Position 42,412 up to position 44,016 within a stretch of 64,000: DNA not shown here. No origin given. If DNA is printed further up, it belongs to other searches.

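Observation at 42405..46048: Orphan two-gene module: membrane protein plus VirD4/TraG-like ATPase with C-terminal zinc ribbon, under a structured leader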

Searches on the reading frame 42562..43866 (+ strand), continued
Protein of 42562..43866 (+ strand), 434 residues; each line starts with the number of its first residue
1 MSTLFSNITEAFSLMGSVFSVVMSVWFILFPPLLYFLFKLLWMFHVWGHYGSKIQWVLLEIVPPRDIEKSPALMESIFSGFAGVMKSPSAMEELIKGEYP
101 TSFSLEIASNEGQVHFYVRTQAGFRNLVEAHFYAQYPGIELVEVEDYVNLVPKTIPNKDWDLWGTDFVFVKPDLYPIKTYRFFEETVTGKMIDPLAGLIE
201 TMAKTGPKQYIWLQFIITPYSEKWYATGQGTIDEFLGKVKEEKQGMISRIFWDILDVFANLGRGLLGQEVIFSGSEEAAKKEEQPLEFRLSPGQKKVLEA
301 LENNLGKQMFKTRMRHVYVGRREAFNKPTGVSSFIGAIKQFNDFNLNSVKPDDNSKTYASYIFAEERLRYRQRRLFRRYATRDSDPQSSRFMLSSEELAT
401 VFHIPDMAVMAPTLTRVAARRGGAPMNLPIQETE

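Call 32: find_homologous_proteins(query=L064:5959-7236:+)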
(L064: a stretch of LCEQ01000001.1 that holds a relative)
Query L064:5959-7236:+ (425 aa): 1814 proteins with E <= 0.001 among 6103 candidates; the best 120 are listed.
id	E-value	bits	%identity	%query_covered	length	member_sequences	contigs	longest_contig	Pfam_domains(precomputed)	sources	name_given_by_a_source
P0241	2.3e-281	951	100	100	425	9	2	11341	PF26449.1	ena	-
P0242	2.9e-224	763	81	98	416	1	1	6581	PF26449.1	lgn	-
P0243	5.5e-209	712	79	93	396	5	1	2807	PF26449.1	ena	-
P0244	6.0e-208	709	76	98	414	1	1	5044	PF26449.1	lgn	-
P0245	6.1e-200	683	73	98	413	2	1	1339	PF26449.1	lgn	-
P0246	4.3e-198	676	73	98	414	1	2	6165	PF26449.1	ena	-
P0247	8.6e-198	675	73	98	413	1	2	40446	PF26449.1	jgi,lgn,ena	-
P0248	2.1e-195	668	72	98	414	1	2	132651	PF26449.1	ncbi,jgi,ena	-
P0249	5.6e-195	666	70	98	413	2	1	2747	PF26449.1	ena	-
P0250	1.5e-191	655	70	98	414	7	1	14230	PF26449.1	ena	-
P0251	4.4e-191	653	71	98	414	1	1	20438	PF26449.1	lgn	-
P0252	9.6e-191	652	69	98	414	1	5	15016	PF26449.1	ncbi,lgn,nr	ncbi:MAG: hypothetical protein HYW79_04110 [Parcubacteria group bacterium]|nr:hypothetical protein [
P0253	3.0e-189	647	70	98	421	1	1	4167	PF26449.1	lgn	-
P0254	1.2e-188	645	69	98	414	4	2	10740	PF26449.1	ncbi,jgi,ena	-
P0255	1.4e-188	645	70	98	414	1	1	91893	PF26449.1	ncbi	-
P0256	2.4e-188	644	70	98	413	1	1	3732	PF26449.1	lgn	-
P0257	4.2e-188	644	70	98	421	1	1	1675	PF26449.1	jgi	-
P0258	9.2e-188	642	70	98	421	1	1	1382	PF26449.1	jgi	-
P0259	9.5e-188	642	70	98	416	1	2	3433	PF26449.1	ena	-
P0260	1.3e-187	642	70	98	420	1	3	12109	PF26449.1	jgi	jgi:hypothetical protein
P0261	1.7e-187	642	70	98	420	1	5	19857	PF26449.1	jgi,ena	-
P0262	2.8e-187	641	70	98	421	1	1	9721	PF26449.1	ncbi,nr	ncbi:MAG: hypothetical protein NT078_01270 [Candidatus Azambacteria bacterium]|nr:hypothetical prote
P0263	4.3e-187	640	69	98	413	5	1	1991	PF26449.1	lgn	-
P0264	7.8e-187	639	69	98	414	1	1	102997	PF26449.1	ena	-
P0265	7.1e-186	636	68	98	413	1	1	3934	PF26449.1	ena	-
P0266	1.7e-185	635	68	98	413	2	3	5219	PF26449.1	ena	-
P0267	2.1e-185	635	68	98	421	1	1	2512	PF26449.1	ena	-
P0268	2.9e-185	634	67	98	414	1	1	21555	PF26449.1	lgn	-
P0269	3.4e-185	634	69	98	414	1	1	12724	PF26449.1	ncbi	-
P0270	6.3e-185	633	69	98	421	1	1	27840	PF26449.1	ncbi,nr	ncbi:MAG: hypothetical protein NTV77_00460 [Candidatus Azambacteria bacterium]|nr:hypothetical prote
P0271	6.3e-185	633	69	98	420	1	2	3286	PF26449.1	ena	-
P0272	1.0e-184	632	69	98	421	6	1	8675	PF26449.1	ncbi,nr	ncbi:MAG: hypothetical protein Q8N61_03065 [bacterium]|nr:hypothetical protein [bacterium]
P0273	1.9e-184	631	69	98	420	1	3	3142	PF26449.1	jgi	-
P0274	2.3e-184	631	69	98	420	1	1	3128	PF26449.1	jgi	-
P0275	2.4e-184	631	69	98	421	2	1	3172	PF26449.1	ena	-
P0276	4.0e-184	630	68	98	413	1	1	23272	PF26449.1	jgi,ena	-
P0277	4.6e-184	630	68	98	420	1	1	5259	PF26449.1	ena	-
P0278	4.7e-184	630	69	98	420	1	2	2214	PF26449.1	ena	-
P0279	5.2e-184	630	69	98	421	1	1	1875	PF26449.1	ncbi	-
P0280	6.3e-184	630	69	98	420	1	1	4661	PF26449.1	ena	-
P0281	6.3e-184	630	69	98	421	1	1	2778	PF26449.1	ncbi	-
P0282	6.9e-184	630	69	98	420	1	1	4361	PF26449.1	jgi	-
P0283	8.4e-184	629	69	98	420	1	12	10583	PF26449.1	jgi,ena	-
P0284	1.2e-183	629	68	98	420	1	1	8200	PF26449.1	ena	-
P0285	1.2e-183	629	68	98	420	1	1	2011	PF26449.1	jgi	-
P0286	1.4e-183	629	68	98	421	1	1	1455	PF26449.1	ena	-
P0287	3.0e-183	628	68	98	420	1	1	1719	PF26449.1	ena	-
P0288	3.0e-183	628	68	98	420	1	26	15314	PF26449.1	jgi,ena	-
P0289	3.5e-183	627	68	98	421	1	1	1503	PF26449.1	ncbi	-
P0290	4.3e-183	627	68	98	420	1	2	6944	PF26449.1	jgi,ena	-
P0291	5.1e-183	627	67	98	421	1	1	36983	PF26449.1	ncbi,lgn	-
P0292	5.4e-183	627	68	98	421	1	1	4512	PF26449.1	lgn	-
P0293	5.8e-183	627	69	98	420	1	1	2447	PF26449.1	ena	-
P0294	8.8e-183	626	68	98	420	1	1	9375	PF26449.1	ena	-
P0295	1.1e-182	626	68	98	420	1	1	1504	PF26449.1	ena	-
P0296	3.1e-182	624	68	98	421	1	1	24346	PF26449.1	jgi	-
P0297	3.4e-182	624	67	98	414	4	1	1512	PF26449.1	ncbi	-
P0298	4.5e-182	624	70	93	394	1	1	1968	PF26449.1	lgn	-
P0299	5.1e-182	624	68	98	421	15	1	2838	PF26449.1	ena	-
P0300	6.0e-182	623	68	98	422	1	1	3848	PF26449.1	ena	-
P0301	8.0e-182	623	68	98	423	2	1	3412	PF26449.1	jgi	-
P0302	8.8e-182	623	68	98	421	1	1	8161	PF26449.1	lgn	-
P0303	3.6e-181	621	69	98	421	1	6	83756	PF26449.1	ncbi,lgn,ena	ncbi:MAG: hypothetical protein AAB789_00870 [Patescibacteria group bacterium]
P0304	4.3e-181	620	67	98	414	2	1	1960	PF26449.1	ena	-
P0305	1.4e-180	619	67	98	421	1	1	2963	PF26449.1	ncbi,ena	-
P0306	4.8e-180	617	67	98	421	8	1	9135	PF26449.1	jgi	-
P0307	1.1e-179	616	66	98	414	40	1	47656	PF26449.1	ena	-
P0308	1.9e-179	615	68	98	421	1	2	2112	PF26449.1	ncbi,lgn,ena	-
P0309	2.2e-179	615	66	98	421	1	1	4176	PF26449.1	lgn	-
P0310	4.8e-179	614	66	98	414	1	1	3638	PF26449.1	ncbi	-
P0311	8.0e-179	613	67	98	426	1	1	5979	PF26449.1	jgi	-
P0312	3.7e-178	611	65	98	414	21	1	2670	PF26449.1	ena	-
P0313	5.0e-178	610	72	93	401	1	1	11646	PF26449.1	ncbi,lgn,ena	-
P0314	5.1e-178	610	67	98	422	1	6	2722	PF26449.1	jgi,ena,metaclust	metaclust:\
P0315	7.0e-178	610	68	95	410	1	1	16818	PF26449.1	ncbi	-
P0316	8.8e-178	610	67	98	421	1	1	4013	PF26449.1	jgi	-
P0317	1.9e-177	608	67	98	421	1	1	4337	PF26449.1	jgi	-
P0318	3.6e-177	608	66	98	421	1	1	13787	PF26449.1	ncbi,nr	ncbi:MAG: hypothetical protein Q8N43_01865 [Candidatus Azambacteria bacterium]|nr:hypothetical prote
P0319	4.3e-177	607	68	94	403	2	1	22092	PF26449.1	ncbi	-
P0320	4.5e-177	607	67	98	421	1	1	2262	PF26449.1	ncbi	-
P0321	5.7e-177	607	67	98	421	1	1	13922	PF26449.1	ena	-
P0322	1.7e-176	605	67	98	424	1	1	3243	PF26449.1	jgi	-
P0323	1.9e-176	605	70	93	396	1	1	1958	PF26449.1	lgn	-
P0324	4.1e-176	604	68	93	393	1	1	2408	PF26449.1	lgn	-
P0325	4.5e-176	604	68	95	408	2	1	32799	PF26449.1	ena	-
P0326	7.1e-176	603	66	98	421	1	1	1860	PF26449.1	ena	-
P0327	1.8e-175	602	67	94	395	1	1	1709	PF26449.1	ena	-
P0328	2.6e-175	601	67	95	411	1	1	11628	PF26449.1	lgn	-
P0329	6.0e-174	597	67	93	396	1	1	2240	PF26449.1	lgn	-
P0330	7.2e-174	597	64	98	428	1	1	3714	PF26449.1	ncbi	-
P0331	1.5e-173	596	67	95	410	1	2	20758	PF26449.1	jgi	-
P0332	1.8e-173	595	67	95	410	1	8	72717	PF26449.1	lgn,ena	-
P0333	1.8e-173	595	67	95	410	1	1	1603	PF26449.1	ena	-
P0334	2.2e-172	592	67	95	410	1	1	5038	PF26449.1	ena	-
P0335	3.9e-172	591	67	95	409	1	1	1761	PF26449.1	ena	-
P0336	1.2e-171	589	64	98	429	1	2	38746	PF26449.1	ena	-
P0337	1.4e-171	589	67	94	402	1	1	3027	PF26449.1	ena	-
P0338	3.1e-171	588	68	93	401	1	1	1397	PF26449.1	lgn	-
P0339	1.5e-170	586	67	93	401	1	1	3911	PF26449.1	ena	-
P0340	7.7e-170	583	67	94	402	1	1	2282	PF26449.1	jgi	-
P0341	2.9e-169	581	66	94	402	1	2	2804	PF26449.1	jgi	-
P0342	3.0e-169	581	66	93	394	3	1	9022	PF26449.1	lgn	-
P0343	1.1e-168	580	62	98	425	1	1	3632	PF26449.1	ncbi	-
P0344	1.6e-168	579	65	98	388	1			PF26449.1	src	-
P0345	1.8e-167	576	62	98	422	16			PF26449.1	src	-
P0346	2.2e-166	572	67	93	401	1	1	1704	PF26449.1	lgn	-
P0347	1.6e-165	569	62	98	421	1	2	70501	PF26449.1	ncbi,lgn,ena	-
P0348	1.7e-164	566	63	98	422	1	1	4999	PF26449.1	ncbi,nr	ncbi:MAG: hypothetical protein Q7J30_01160 [Candidatus Azambacteria bacterium]|nr:hypothetical prote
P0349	2.0e-164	566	62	98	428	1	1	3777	PF26449.1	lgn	-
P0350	1.3e-163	563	66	93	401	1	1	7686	PF26449.1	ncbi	-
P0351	1.3e-163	563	63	95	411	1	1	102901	PF26449.1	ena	-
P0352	1.8e-163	562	65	93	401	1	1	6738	PF26449.1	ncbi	-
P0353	1.3e-162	560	61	98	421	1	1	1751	PF26449.1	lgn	-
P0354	1.8e-162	559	65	93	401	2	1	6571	PF26449.1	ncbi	-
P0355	1.4e-161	556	60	98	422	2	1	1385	PF26449.1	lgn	-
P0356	1.3e-160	553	69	86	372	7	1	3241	PF26449.1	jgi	-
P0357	2.6e-160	552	64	93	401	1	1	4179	PF26449.1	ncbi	-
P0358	3.7e-160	551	61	98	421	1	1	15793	PF26449.1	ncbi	ncbi:MAG: hypothetical protein ABIG73_01395 [Patescibacteria group bacterium]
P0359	1.1e-159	550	61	98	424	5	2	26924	PF26449.1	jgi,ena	-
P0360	1.4e-159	550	63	93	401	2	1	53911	PF26449.1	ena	-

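Call 36: find_related_loci(query=window:42562-43866:+, collection=metagenome_contigs, flank=3000)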
Query window:42562-43866:+ (434 aa) in metagenome_contigs; peptide patterns used: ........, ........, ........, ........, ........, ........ (x = any residue, [..] = any of these).
229 stretches matched a pattern; 176 encode a relative of the query (tblastn E <= 1e-3); the best 80 are kept; 80 distinct loci.
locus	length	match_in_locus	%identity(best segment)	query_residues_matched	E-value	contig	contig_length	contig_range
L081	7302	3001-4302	78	1-434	0e+0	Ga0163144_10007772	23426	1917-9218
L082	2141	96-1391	73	1-432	0e+0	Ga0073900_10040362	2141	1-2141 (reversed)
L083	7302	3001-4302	73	1-434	0e+0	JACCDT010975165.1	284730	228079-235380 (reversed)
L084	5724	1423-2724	72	1-434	0e+0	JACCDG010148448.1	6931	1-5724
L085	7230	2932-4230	63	1-432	0e+0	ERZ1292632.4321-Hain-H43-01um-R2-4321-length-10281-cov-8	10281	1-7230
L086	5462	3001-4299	63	1-432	0e+0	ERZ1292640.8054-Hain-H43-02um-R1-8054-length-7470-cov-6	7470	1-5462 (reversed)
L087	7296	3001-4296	67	1-431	0e+0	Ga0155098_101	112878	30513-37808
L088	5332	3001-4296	69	1-432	0e+0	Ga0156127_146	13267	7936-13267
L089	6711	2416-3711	69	1-432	0e+0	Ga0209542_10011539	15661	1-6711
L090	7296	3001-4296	66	1-432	0e+0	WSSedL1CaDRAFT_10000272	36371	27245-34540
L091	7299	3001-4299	72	3-434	0e+0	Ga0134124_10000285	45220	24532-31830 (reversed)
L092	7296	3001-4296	63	1-432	7e-180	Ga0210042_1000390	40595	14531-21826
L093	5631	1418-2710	62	1-432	1e-179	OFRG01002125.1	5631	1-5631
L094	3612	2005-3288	61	5-431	3e-176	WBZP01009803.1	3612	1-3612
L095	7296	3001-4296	61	1-432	2e-163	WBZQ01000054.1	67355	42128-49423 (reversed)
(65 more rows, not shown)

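Call 43: predict_structure(alignment_id=A2)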
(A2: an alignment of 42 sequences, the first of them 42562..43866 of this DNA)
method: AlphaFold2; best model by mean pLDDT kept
length: 434 residues; sequences in the alignment: 42
mean_pLDDT: 72.0   pTM: 0.68
mean pLDDT of the five models: 72.0, 71.1, 69.8, 68.9, 64.4
residues with pLDDT >= 90: 48; 70-90: 201; 50-70: 127; < 50: 58
segments of 3 or more residues with pLDDT < 50: 181-190, 239-245, 274-285, 408-434
pLDDT, mean of each block of 10 residues (from residue 1): 71 77 76 80 71 82 68 70 70 64 89 90 88 83 91 85 89 65 46 74 88 89 64 61 51 65 63 45 46 68 72 91 84 84 74 80 69 89 73 82 64 41 36 35
secondary structure, 60 per line:
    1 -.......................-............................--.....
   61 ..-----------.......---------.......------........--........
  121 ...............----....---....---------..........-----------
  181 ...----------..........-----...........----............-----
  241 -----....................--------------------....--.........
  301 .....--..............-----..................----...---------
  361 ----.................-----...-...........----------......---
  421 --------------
elements in order: H2-24 H26-53 E56-62 H74-80 H90-96 E103-110 E113-121 H122-135 E140-143 H147-150 E160-169 H194-203 E209-219 H224-235 H246-265 H286-289 H292-305 E308-321 H327-344 E349-351 H365-381 E391-394 H395-401 H412-416

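Call 68: fold_search(model_id=the predicted structure, library=pdb)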
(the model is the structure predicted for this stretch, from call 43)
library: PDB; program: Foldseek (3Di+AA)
matches with E <= 10: 292; with E <= 0.001: 4
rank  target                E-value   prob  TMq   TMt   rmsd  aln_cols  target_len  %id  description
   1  7o42_A                4.9e-04  1.00  0.36  0.19  10.9       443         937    8  TrwK/VirB4unbound trimer of dimers complex (with Hcp1) from the R388 type IV secretion system determined by cryo-EM. (released 2022-06-22)
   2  7o42_E                7.1e-04  1.00  0.37  0.19  11.2       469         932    8  TrwK/VirB4unbound trimer of dimers complex (with Hcp1) from the R388 type IV secretion system determined by cryo-EM. (released 2022-06-22)
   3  8rtd_h                8.4e-04  1.00  0.36  0.34   8.1       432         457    8  Stalk-Arches-IMC structure from the fully-assembled R388 type IV secretion system determined by cryo-EM. (released 2024-06-19)
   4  8rtd_g                8.8e-04  1.00  0.35  0.22  10.4       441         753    7  Stalk-Arches-IMC structure from the fully-assembled R388 type IV secretion system determined by cryo-EM. (released 2024-06-19)
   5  8rtd_V                1.0e-03  1.00  0.35  0.24   8.2       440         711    8  Stalk-Arches-IMC structure from the fully-assembled R388 type IV secretion system determined by cryo-EM. (released 2024-06-19)
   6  8rtd_P                1.1e-03  1.00  0.35  0.23   8.2       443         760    8  Stalk-Arches-IMC structure from the fully-assembled R388 type IV secretion system determined by cryo-EM. (released 2024-06-19)
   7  7o41_B                1.1e-03  0.99  0.32  0.23   9.8       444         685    8  Hexameric composite model of the Inner Membrane Complex (IMC) with the Arches from the fully-assembled R388 type IV se (released 2022-06-22)
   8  7o43_B                1.2e-03  1.00  0.35  0.22   9.5       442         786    8  TrwK/VirB4unbound dimer complex from R388 type IV secretion system determined by cryo-EM. (released 2022-06-22)
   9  8rtb_B                1.3e-03  1.00  0.35  0.25   8.6       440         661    8  Extended inner membrane complex (IMC) protomer structure (TrwM/VirB3-TrwK/VirB4-TrwI/VirB6-TrwG/VirB8-TrwE/VirB10) fro (released 2024-06-19)
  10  7o43_A                5.5e-03  0.93  0.31  0.20  11.3       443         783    9  TrwK/VirB4unbound dimer complex from R388 type IV secretion system determined by cryo-EM. (released 2022-06-22)
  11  9h8u_A                4.4e-02  0.82  0.25  0.24  10.9       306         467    9  FAD-dependent oxidase sorD with sorbicillin bound (released 2025-03-19)
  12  6yji_A                8.4e-02  0.57  0.26  0.25  12.1       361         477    8  Structure of FgCelDH7C (released 2021-03-03)
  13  6umm_A                1.4e-01  0.44  0.19  0.27   6.9       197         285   11  A complete structure of the ESX-3 translocon complex (released 2019-10-23)
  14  5k8e_A                1.4e-01  0.41  0.25  0.23  14.0       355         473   10  Xylooligosaccharide oxidase from Myceliophthora thermophila C1 (released 2016-09-21)
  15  6yji_B                2.0e-01  0.41  0.26  0.24  11.9       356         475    8  Structure of FgCelDH7C (released 2021-03-03)
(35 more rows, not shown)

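Call 70: search_dna_similar(query=window:42562-43866:+, collection=plasmids, mode=protein, max_evalue=0.1, max_rows=15)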
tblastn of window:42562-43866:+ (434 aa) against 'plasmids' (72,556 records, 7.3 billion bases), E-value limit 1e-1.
No match.

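Call 100: search_protein_families(library=padloc, proteins=[window:42562-43866:+], max_evalue=0.01)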
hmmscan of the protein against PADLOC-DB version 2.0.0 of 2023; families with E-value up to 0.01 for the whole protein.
window:42562-43866:+ (434 aa): 0 families

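Call 119: search_protein_representatives(alignment_id=A2)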
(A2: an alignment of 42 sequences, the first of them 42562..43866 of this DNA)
Query: 42 sequences, 417 profile positions. Proteins with E-value up to 0.001 (for the whole library): 3277; up to 1e-10: 2129; up to 1e-30: 1052. The best 150 are listed.
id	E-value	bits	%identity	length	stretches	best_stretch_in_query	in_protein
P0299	1.5e-206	702.6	-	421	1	1-416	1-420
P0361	2.3e-158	543.9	-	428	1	3-416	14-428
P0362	1.6e-154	531.2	-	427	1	3-415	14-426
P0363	1.4e-147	508.4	-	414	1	2-417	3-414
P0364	8.4e-142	489.3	-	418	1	5-416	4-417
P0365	2.1e-136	471.5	-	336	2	196-416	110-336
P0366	2.5e-136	471.3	-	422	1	2-416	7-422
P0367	6.3e-135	466.7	-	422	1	5-415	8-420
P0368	1.1e-134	465.8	-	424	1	3-416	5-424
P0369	6.1e-134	463.4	-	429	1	10-417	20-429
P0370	1.7e-133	462.0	-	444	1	2-416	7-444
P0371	4.6e-132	457.3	-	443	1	9-416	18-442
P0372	4.1e-131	454.1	-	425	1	2-416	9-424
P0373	7.5e-131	453.3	-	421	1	4-416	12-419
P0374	1.2e-130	452.5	-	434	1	5-416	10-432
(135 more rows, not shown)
